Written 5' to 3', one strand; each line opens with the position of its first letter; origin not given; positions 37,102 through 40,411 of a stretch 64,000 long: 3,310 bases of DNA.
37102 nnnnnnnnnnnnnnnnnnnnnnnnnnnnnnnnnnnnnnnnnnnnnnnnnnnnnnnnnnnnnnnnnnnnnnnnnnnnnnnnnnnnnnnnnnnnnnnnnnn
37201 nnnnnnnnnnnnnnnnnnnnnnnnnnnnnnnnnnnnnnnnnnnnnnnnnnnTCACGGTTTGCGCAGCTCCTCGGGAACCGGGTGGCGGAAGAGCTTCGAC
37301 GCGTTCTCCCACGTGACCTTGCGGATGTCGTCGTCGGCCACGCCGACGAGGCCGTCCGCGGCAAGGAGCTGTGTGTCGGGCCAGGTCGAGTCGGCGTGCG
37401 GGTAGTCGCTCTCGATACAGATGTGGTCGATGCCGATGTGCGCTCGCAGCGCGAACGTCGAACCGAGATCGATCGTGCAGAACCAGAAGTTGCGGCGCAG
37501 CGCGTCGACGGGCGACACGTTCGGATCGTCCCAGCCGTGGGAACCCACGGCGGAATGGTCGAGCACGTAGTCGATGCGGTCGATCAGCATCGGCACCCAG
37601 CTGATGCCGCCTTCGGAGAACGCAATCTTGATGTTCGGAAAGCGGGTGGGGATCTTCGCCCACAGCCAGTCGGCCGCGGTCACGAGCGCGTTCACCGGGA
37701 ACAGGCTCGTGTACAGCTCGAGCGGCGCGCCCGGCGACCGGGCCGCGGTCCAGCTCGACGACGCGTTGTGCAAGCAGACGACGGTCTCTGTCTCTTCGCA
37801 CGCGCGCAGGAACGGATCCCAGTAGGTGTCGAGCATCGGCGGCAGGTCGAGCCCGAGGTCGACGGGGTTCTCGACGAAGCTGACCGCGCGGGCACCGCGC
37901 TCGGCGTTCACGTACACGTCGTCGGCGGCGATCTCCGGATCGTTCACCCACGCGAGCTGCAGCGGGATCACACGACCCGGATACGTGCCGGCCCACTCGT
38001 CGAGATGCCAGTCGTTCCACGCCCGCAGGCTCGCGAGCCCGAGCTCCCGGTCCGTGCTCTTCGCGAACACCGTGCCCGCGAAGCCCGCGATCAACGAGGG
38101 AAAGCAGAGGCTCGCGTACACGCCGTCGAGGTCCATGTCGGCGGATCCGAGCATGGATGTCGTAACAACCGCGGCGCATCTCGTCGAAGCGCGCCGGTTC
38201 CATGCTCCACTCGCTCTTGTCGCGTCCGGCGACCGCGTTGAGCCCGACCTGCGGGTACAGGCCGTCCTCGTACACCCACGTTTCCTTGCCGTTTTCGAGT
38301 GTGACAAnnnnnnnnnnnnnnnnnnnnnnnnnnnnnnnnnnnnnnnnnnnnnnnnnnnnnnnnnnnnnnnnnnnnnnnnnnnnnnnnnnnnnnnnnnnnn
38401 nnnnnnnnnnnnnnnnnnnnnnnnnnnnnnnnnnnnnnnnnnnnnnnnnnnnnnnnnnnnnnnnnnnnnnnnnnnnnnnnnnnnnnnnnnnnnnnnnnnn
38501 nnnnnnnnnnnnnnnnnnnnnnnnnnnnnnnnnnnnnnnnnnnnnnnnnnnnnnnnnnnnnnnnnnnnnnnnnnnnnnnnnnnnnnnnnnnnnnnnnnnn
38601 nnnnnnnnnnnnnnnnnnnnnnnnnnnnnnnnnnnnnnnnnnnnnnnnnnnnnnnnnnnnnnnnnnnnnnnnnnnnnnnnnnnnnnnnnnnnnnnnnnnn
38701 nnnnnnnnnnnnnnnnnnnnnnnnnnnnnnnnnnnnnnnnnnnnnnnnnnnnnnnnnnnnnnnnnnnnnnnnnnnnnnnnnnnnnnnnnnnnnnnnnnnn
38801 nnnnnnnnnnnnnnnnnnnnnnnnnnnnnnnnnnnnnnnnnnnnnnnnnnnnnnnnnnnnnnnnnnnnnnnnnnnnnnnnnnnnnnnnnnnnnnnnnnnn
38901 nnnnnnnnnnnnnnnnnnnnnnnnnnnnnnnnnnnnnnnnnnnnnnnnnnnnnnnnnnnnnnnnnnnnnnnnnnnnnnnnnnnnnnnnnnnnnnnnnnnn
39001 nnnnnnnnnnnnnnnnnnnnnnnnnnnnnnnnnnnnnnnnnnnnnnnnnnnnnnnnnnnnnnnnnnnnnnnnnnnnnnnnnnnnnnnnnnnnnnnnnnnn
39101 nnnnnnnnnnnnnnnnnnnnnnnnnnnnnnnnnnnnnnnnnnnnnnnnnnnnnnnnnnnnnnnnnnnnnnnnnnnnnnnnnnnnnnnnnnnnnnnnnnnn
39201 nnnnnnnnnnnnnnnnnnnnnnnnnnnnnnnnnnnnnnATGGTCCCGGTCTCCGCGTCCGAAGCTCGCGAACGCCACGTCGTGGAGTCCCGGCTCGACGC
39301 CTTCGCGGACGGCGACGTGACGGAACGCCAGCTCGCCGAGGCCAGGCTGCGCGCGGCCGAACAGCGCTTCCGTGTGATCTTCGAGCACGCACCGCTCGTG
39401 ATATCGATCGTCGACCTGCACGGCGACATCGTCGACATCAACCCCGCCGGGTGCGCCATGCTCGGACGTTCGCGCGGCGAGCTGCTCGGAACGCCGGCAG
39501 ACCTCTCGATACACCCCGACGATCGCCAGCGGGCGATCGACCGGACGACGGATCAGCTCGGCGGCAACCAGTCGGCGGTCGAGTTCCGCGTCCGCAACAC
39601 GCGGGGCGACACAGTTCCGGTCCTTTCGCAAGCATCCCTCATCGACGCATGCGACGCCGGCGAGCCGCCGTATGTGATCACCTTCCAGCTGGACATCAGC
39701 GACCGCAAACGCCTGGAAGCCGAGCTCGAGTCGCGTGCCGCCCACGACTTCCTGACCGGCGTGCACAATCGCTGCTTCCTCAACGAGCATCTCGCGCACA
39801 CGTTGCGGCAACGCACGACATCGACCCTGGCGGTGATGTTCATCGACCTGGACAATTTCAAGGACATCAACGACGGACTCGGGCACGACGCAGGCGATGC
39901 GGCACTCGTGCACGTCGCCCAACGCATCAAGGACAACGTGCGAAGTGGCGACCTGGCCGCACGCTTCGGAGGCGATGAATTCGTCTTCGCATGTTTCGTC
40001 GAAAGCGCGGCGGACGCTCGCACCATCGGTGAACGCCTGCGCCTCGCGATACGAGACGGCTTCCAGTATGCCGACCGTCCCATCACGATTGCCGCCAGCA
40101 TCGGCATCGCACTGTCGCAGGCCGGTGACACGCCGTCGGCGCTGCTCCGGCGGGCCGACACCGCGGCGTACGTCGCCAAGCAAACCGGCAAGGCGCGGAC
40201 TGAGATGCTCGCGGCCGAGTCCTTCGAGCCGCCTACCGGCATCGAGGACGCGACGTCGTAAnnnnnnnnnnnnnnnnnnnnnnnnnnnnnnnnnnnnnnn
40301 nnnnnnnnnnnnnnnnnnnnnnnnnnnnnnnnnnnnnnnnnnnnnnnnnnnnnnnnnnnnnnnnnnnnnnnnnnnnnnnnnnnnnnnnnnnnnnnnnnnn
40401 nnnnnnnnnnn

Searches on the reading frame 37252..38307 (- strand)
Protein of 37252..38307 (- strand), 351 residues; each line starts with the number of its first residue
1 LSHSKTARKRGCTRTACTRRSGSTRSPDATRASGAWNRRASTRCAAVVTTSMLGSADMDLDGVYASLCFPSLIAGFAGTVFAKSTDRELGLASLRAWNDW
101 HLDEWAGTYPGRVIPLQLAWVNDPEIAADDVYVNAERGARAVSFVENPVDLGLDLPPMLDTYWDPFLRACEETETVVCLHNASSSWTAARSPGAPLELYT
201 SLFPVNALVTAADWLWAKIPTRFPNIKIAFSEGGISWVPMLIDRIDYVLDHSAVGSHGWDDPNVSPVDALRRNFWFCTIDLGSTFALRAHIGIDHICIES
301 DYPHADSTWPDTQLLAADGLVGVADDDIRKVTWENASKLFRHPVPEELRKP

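Call 62: search_protein_families(library=pfam, proteins=[window:37252-38307:-])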
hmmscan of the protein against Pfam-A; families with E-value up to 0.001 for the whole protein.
window:37252-38307:- (351 aa): 1 family
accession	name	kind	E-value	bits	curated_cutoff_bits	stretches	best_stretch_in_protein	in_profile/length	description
PF04909.20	Amidohydro_2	-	4.7e-20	72.9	26.4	1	91-341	59-288/289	Amidohydrolase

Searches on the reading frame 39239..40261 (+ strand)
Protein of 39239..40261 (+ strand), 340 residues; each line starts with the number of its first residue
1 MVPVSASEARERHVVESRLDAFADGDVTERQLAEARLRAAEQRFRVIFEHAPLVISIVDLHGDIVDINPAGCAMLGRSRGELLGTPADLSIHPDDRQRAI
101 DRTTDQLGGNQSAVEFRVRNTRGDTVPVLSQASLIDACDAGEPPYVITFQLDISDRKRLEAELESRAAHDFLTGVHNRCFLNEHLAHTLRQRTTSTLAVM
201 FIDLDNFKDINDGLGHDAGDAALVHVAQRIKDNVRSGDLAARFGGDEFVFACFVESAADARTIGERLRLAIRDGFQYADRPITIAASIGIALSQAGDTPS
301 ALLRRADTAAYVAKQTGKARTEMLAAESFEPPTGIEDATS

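Call 62: search_protein_families(library=pfam, proteins=[window:39239-40261:+])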
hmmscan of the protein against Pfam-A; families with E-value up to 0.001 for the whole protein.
window:39239-40261:+ (340 aa): 6 families
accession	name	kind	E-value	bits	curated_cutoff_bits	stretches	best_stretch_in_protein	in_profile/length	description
PF00990.26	GGDEF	-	1.9e-41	142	23.8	1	167-319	1-160/161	Diguanylate cyclase, GGDEF domain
PF00989.32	PAS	-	5.3e-10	39.7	22.6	1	43-134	2-95/113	PAS fold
PF13426.13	PAS_9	-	2.2e-09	37.9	27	1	55-155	4-103/103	PAS domain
PF08447.18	PAS_3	-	4.5e-09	36.9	25.6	1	65-147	2-86/89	PAS fold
PF13188.13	PAS_8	-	7.7e-09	35.6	21.8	1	42-96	1-55/65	PAS domain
PF08448.16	PAS_4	-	2.2e-08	34.7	23.1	1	48-158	1-110/110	PAS fold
